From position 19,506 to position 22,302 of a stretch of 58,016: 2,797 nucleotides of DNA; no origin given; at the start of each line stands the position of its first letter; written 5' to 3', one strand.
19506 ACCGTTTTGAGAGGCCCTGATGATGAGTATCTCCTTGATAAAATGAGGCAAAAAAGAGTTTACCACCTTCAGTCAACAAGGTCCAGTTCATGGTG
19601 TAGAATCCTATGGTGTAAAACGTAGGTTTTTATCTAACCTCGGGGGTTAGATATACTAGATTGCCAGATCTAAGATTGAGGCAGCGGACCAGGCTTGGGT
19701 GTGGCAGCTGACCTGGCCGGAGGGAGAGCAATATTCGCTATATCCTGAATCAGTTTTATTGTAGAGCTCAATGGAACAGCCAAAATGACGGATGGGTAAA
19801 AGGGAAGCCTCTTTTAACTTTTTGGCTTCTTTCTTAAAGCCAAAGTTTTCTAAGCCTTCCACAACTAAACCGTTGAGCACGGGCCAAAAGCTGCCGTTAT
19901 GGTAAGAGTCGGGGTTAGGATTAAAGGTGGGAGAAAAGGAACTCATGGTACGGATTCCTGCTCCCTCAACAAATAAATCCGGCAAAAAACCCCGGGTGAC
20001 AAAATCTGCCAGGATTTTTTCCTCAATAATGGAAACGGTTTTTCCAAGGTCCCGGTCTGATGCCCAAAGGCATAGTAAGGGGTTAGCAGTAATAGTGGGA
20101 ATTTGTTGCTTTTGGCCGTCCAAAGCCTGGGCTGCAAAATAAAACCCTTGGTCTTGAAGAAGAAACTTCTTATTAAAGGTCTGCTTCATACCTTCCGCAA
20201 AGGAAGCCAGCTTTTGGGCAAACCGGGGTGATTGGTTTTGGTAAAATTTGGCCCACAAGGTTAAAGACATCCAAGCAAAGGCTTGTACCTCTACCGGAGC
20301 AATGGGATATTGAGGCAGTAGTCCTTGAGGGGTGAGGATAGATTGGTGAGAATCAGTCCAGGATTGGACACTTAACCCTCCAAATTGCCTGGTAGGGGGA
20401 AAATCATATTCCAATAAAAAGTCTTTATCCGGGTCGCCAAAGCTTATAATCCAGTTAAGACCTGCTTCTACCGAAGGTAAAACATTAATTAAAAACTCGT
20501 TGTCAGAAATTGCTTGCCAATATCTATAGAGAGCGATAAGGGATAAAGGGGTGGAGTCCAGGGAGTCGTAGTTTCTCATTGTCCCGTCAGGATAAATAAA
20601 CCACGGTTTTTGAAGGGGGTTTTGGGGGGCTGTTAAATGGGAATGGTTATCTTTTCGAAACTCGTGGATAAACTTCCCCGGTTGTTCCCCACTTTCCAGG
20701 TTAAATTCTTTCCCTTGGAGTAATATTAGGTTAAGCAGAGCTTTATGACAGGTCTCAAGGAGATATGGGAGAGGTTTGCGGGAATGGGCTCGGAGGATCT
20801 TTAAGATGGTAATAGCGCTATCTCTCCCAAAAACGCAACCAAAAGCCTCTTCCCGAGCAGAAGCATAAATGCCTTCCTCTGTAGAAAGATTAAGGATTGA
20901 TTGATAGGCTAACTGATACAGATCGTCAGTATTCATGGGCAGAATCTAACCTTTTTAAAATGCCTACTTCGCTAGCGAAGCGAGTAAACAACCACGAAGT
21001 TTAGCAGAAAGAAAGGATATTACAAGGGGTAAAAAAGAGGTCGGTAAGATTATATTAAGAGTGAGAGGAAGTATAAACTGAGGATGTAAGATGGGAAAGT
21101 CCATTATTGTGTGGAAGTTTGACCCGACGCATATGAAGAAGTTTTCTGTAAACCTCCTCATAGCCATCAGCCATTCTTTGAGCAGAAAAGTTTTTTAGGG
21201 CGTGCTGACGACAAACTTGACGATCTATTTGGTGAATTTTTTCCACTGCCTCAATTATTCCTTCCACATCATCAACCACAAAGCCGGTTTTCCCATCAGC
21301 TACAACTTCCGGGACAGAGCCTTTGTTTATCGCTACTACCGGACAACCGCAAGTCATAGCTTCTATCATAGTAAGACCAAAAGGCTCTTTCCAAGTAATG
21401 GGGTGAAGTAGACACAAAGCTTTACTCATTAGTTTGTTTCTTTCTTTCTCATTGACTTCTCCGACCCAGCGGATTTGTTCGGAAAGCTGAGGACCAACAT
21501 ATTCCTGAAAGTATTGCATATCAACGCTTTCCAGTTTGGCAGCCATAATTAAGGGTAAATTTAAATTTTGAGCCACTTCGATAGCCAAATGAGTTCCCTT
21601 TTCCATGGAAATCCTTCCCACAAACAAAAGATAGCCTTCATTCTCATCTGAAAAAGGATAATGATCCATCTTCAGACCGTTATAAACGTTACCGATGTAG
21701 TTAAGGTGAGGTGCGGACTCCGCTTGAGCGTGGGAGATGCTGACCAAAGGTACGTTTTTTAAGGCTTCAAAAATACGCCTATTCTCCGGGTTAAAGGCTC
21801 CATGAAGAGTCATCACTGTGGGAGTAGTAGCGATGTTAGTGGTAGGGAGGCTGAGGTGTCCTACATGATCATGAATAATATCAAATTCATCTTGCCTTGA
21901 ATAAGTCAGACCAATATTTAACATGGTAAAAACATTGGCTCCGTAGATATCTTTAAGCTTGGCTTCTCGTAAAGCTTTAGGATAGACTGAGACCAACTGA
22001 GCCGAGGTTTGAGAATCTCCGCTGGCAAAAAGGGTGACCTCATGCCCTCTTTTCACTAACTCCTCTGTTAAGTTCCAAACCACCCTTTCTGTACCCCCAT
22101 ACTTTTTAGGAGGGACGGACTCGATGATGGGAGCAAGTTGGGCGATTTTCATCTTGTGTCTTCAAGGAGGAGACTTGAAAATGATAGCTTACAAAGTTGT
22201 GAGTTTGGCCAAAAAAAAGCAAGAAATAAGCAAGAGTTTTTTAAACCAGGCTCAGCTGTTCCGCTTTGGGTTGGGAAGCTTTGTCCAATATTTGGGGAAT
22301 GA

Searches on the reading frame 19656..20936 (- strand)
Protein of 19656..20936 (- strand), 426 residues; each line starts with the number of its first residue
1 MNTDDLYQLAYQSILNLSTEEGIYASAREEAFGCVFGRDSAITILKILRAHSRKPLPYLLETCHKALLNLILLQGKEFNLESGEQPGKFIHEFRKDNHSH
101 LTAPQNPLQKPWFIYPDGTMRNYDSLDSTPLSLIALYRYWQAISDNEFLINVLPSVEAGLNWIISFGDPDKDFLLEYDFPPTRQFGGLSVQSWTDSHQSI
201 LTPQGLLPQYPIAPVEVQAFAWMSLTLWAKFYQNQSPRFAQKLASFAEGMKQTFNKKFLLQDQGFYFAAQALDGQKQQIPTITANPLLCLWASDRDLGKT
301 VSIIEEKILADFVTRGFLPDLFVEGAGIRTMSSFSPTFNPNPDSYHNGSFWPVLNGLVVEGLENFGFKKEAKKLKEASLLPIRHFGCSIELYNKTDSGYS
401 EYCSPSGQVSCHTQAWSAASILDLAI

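Call 54: search_protein_families(library=pfam, proteins=[window:19656-20936:-], max_evalue=0.00001)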
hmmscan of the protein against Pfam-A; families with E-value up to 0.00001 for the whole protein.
window:19656-20936:- (426 aa): 2 families
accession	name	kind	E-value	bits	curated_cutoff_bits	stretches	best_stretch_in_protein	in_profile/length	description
PF06202.20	GDE_C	-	8.8e-10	38.5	21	1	117-422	71-366/367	Amylo-alpha-1,6-glucosidase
PF22422.2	MGH1-like_GH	-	1.2e-08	35.4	27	1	133-380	94-326/356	Mannosylglycerate hydrolase MGH1-like glycoside hydrolase domain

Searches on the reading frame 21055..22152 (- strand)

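Call 54: search_protein_families(library=pfam, proteins=[window:21055-22152:-], max_evalue=0.00001)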
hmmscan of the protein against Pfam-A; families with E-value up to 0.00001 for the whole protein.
window:21055-22152:- (365 aa): 4 families
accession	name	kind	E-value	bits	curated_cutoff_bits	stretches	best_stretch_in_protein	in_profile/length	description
PF00534.26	Glycos_transf_1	-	9.1e-27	94.1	26.4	1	168-307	11-156/172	Glycosyl transferases group 1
PF13692.12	Glyco_trans_1_4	-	1.2e-21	77.9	27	1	174-306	3-139/142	Glycosyl transferases group 1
PF13439.12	Glyco_transf_4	-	3.6e-12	47.1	28.5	1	18-128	1-124/170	Glycosyltransferase Family 4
PF13579.12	Glyco_trans_4_4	-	1.4e-07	32.4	29.7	1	19-120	1-106/158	Glycosyl transferase 4-like domain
